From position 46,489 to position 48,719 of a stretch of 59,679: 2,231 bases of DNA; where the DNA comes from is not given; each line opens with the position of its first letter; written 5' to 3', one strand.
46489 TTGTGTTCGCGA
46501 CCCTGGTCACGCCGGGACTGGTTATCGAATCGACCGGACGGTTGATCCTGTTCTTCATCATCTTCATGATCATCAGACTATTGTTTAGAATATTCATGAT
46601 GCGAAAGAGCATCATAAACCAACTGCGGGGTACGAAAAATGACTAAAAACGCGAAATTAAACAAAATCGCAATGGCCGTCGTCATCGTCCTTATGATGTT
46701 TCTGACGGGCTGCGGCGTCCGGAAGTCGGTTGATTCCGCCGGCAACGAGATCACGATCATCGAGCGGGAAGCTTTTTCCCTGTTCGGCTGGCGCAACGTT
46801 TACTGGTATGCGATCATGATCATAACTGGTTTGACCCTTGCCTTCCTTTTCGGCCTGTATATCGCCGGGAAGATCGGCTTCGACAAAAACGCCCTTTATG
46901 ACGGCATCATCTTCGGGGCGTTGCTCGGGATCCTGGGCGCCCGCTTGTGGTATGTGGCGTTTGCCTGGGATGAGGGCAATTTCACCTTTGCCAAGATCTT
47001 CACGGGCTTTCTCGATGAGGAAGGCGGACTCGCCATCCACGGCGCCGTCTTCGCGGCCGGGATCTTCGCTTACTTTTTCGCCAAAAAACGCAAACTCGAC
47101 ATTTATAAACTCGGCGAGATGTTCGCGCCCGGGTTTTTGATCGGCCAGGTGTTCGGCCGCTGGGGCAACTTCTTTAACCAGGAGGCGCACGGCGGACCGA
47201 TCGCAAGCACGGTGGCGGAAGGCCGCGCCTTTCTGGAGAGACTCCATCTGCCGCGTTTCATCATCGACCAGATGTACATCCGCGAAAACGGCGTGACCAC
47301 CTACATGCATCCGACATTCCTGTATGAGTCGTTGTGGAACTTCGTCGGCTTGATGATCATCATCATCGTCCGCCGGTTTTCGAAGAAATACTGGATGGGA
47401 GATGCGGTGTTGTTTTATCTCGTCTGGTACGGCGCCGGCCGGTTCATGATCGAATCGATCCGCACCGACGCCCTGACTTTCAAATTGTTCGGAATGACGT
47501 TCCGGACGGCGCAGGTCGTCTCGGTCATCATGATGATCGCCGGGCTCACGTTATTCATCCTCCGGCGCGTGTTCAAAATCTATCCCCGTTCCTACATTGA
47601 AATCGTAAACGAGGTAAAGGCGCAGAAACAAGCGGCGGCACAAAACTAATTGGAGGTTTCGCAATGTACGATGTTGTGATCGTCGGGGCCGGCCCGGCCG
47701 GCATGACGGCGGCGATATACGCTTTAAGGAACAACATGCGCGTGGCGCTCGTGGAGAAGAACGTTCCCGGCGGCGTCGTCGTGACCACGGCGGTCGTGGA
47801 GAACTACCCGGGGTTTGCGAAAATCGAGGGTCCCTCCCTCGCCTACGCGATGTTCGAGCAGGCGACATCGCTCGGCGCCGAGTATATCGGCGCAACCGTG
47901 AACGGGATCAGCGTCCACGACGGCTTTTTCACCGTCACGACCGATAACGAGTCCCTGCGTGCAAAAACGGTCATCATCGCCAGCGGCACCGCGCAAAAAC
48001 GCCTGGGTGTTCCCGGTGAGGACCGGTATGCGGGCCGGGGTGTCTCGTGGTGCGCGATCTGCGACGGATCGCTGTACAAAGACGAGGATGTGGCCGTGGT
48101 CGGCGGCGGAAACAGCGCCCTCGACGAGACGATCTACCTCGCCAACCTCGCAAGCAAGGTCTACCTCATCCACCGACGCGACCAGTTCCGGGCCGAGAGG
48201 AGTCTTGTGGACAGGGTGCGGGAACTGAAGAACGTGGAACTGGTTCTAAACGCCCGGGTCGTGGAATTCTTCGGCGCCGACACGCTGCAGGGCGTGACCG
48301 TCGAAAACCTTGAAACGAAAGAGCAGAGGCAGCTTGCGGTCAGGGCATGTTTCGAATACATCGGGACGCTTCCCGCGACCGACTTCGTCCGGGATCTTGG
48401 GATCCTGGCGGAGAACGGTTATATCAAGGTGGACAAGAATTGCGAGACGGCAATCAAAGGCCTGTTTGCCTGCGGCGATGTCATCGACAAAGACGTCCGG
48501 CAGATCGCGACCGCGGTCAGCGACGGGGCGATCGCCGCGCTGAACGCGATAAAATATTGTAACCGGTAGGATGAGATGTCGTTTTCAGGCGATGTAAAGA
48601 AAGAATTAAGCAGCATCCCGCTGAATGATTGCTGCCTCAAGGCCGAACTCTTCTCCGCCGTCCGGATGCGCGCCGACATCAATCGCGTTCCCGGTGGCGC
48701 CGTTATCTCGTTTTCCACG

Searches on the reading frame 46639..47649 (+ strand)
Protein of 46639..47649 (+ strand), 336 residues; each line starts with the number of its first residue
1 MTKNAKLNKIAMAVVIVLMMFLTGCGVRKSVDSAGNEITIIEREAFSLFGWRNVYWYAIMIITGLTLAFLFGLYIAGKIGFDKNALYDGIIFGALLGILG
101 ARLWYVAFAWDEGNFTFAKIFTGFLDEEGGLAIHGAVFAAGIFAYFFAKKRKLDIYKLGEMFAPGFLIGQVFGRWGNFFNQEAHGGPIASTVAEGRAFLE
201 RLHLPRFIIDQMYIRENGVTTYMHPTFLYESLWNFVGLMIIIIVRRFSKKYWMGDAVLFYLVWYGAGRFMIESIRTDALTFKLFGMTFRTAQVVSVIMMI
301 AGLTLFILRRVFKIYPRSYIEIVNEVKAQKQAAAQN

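Call 36: search_protein_families(library=pfam, proteins=[window:46639-47649:+], max_evalue=0.00001)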
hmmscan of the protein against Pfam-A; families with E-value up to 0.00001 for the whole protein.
window:46639-47649:+ (336 aa): 1 family
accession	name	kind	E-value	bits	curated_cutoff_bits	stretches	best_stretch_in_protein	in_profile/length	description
PF01790.23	LGT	-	8.1e-58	196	24.9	1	45-307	3-239/240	Prolipoprotein diacylglyceryl transferase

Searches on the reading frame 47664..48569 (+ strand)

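Call 36: search_protein_families(library=pfam, proteins=[window:47664-48569:+], max_evalue=0.00001)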
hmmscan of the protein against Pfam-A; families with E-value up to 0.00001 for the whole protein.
window:47664-48569:+ (301 aa): 11 families
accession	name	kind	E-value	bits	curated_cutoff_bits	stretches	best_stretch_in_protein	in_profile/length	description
PF07992.20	Pyr_redox_2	-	1e-50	173.3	26.1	1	2-288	1-291/291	Pyridine nucleotide-disulphide oxidoreductase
PF13738.12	Pyr_redox_3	-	2.9e-25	89.6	30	1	78-271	103-305/305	Pyridine nucleotide-disulphide oxidoreductase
PF00070.33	Pyr_redox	-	5.3e-16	59.3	22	1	143-214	2-80/82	Pyridine nucleotide-disulphide oxidoreductase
PF03486.20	HI0933_like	-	1.8e-11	44.4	50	0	3-33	2-32/244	HI0933-like protein Rossmann domain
PF01266.30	DAO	-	4.1e-11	43.4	27.9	1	3-37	1-37/353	FAD dependent oxidoreductase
PF00890.30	FAD_binding_2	-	2.2e-10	40.7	20.4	1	3-35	1-33/414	FAD binding domain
PF01946.23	Thi4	-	7.2e-10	38.9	26.2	1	3-37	19-55/235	Thi4 family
PF01134.28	GIDA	-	1.8e-09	37.6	22.1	0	3-34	1-32/391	Glucose inhibited division protein A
PF12831.13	FAD_oxidored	-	4e-09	36.7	27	1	3-44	1-43/416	FAD dependent oxidoreductase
PF13450.12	NAD_binding_8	-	9.1e-07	29.5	21.9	1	6-44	1-40/68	NAD(P)-binding Rossmann-like domain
PF05834.18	Lycopene_cycl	-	9.8e-06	25.3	23.4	0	3-31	1-31/380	Lycopene cyclase protein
